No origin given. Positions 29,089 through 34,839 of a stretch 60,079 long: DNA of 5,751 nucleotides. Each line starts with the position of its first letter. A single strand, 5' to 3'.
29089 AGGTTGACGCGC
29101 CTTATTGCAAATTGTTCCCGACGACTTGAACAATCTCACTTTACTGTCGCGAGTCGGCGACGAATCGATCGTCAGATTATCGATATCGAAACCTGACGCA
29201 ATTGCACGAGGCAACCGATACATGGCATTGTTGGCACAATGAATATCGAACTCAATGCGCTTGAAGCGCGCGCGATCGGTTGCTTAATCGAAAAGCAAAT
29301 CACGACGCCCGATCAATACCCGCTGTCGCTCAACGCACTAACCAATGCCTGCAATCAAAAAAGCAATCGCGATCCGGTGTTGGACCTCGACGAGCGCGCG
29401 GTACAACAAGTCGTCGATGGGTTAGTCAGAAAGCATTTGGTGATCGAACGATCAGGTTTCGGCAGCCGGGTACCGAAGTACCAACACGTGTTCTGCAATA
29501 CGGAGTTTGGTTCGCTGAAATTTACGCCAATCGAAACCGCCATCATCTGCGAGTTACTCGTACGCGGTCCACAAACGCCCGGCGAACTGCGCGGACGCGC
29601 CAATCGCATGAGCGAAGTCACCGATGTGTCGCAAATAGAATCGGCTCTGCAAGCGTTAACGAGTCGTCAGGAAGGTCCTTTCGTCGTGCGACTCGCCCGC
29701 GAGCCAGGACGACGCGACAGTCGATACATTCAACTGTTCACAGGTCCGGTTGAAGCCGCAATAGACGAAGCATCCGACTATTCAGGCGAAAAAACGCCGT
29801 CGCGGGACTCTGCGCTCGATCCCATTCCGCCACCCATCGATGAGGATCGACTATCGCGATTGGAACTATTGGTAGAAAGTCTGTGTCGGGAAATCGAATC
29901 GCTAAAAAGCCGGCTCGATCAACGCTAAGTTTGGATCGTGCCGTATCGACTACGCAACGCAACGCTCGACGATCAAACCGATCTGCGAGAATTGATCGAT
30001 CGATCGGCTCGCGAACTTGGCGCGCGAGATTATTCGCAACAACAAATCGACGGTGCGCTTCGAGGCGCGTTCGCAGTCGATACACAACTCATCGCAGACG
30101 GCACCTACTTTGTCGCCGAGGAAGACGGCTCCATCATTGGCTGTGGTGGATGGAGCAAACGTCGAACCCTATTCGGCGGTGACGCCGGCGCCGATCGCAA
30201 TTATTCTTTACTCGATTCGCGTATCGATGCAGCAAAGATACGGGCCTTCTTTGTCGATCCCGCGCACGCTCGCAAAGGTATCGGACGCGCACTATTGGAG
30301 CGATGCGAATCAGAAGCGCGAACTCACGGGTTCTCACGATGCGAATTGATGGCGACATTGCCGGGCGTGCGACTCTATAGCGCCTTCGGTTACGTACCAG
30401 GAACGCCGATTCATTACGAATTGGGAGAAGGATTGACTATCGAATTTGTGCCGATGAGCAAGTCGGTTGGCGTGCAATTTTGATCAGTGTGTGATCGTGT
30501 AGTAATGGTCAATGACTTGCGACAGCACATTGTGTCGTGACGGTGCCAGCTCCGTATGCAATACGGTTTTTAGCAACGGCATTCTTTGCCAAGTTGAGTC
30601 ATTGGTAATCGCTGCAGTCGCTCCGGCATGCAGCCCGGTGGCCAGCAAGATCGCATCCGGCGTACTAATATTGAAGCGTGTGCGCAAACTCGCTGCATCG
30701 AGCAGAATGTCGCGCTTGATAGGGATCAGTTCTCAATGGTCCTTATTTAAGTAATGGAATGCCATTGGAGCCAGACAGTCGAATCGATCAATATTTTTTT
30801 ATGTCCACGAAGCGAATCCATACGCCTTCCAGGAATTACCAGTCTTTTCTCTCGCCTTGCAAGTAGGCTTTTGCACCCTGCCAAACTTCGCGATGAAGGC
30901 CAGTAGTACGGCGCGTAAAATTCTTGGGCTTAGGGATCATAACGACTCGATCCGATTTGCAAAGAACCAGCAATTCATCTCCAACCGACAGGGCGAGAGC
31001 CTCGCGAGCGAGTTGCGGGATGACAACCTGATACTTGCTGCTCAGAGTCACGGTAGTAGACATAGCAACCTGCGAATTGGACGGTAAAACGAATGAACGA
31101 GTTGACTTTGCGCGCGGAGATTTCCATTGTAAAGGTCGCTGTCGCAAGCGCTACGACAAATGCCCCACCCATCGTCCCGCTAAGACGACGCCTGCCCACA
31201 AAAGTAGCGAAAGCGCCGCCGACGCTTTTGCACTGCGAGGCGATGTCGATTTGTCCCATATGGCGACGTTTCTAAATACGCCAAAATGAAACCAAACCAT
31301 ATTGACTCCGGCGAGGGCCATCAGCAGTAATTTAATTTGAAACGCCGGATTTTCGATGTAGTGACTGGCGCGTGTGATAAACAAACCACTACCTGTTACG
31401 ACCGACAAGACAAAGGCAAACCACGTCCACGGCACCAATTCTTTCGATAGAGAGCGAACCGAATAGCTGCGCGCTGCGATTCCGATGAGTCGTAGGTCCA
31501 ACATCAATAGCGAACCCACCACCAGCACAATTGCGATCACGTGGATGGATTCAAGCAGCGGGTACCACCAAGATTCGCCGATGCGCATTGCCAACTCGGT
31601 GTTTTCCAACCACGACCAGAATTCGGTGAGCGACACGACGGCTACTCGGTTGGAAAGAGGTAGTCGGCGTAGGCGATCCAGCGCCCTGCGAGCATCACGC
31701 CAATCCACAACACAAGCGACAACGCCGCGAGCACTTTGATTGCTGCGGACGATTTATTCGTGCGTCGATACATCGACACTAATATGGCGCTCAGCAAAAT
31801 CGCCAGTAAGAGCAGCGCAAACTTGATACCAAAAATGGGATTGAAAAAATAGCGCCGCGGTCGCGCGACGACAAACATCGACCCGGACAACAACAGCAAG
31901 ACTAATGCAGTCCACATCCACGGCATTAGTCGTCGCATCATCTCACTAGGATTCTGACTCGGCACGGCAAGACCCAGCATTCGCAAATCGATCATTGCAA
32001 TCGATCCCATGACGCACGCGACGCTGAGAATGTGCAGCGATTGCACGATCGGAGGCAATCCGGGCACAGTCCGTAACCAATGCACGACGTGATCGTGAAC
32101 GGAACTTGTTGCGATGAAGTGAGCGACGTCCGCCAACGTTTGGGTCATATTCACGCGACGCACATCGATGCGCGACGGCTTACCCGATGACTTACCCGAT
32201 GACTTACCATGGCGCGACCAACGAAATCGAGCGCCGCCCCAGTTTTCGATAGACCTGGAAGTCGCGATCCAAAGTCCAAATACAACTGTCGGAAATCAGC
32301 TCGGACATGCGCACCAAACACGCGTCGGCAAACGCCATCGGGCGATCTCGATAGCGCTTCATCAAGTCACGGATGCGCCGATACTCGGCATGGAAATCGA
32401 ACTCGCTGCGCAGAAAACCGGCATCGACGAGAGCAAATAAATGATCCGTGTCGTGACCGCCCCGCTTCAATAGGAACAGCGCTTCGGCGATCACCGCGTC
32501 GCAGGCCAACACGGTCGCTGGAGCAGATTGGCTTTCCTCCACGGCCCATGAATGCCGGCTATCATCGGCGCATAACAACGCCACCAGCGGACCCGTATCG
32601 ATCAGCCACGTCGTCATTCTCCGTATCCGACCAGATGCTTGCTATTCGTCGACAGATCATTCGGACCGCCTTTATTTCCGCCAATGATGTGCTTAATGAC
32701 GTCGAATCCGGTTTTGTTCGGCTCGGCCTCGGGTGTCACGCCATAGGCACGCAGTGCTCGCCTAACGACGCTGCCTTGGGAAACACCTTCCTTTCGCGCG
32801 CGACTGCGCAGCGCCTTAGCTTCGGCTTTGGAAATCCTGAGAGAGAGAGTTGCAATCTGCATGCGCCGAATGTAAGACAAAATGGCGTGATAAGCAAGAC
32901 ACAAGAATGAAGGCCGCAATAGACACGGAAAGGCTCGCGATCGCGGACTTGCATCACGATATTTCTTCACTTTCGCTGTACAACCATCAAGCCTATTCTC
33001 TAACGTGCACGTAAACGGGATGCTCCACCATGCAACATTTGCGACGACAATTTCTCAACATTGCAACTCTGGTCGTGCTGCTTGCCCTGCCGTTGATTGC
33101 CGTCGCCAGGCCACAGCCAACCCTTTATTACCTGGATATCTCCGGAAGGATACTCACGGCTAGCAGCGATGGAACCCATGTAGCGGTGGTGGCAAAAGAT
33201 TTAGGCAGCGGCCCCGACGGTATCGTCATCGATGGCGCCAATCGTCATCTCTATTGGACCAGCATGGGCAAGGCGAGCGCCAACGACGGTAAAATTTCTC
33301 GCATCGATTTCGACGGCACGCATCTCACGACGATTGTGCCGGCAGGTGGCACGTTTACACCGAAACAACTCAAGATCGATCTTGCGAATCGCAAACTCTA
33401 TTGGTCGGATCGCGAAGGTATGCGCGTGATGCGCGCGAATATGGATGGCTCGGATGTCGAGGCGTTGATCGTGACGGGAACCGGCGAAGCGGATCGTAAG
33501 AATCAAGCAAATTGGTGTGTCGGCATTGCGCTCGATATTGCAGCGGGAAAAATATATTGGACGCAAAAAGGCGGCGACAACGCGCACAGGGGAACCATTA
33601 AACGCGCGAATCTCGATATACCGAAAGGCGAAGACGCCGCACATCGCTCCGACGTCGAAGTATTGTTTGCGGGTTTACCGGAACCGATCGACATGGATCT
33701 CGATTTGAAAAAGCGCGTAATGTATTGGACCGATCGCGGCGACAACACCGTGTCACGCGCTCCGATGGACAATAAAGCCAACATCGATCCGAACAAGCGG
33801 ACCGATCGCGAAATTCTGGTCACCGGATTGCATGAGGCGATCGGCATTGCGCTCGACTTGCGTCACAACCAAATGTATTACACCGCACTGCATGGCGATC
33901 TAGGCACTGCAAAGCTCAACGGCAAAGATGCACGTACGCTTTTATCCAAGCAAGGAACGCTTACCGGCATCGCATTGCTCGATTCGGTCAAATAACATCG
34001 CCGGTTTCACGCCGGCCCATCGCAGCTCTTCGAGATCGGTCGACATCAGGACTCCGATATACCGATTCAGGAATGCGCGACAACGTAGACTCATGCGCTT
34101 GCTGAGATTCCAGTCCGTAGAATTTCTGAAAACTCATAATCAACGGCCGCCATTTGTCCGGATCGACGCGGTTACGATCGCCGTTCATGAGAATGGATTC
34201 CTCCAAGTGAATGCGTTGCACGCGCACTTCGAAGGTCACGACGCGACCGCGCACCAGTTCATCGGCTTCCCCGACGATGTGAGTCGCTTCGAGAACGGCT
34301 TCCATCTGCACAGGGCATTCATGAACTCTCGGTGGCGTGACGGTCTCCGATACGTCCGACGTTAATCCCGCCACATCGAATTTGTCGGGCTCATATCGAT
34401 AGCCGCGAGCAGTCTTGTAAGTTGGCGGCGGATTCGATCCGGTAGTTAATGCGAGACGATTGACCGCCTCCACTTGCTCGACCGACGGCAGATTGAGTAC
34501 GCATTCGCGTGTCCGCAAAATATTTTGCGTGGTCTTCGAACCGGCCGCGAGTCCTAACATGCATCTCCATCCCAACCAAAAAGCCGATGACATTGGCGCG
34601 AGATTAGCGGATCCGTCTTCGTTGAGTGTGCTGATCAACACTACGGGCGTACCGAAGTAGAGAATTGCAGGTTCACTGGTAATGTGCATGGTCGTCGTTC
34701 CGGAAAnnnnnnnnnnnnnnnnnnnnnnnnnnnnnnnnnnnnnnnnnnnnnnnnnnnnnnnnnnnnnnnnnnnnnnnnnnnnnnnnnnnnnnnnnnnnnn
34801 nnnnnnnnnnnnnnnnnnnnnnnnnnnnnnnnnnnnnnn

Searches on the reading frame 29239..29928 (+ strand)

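Call 67: search_protein_families(library=pfam, proteins=[window:29239-29928:+], max_evalue=0.0001)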
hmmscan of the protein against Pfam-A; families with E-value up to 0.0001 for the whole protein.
window:29239-29928:+ (229 aa): 1 family
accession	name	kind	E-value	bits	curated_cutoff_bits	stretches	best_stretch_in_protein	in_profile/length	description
PF04337.18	DUF480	-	2e-60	203.7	25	1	5-158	1-149/149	Protein of unknown function, DUF480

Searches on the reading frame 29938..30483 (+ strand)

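Call 67: search_protein_families(library=pfam, proteins=[window:29938-30483:+], max_evalue=0.0001)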
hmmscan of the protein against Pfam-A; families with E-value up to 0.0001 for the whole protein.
window:29938-30483:+ (181 aa): 4 families
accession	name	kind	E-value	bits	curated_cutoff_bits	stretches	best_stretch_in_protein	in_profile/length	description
PF00583.31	Acetyltransf_1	-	7.6e-15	55.6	20.7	1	51-152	29-116/116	Acetyltransferase (GNAT) family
PF13508.13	Acetyltransf_7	-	7.1e-14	52.4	27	1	54-153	2-83/84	Acetyltransferase (GNAT) domain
PF13673.13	Acetyltransf_10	-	3.1e-11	43.8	23.6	1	53-176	27-127/128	Acetyltransferase (GNAT) domain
PF13527.13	Acetyltransf_9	-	8.9e-05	22.9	25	0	84-152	58-124/127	Acetyltransferase (GNAT) domain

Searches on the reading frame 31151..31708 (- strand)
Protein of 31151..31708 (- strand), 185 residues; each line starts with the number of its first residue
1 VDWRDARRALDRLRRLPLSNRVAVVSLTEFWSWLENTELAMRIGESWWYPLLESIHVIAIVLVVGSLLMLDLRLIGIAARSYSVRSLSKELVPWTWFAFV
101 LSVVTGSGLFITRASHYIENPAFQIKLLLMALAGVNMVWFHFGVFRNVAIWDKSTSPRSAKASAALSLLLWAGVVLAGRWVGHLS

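Call 67: search_protein_families(library=pfam, proteins=[window:31151-31708:-], max_evalue=0.0001)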
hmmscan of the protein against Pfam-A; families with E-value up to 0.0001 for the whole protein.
window:31151-31708:- (185 aa): 1 family
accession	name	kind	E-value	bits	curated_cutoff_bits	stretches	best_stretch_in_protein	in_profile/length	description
PF20349.3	DUF6644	-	1.4e-07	32.3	27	1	52-183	25-154/155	Family of unknown function (DUF6644)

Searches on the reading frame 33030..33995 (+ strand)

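Call 67: search_protein_families(library=pfam, proteins=[window:33030-33995:+], max_evalue=0.0001)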
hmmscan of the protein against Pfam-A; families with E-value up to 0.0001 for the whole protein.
window:33030-33995:+ (321 aa): 2 families
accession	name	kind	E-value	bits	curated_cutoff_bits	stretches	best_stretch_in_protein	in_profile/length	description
PF00058.23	Ldl_recept_b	-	2.9e-11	44.1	21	0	121-148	1-29/42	Low-density lipoprotein receptor repeat class B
PF08450.18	SGL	-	3.1e-05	24.1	26.3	0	50-102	174-220/246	SMP-30/Gluconolactonase/LRE-like region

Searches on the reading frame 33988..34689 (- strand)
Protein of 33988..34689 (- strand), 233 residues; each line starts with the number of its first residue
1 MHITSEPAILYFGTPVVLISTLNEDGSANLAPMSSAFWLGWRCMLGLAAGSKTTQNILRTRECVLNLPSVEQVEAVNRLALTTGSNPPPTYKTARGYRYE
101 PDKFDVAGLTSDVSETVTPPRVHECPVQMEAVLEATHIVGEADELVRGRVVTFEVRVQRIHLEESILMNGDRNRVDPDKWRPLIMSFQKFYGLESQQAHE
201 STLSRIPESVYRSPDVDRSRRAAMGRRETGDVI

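Call 67: search_protein_families(library=pfam, proteins=[window:33988-34689:-], max_evalue=0.0001)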
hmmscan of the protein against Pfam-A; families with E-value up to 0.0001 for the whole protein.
window:33988-34689:- (233 aa): 1 family
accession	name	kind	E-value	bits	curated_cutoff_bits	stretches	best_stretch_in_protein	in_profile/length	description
PF01613.24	Flavin_Reduct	-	1.2e-15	58.3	27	1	12-157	4-135/153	Flavin reductase like domain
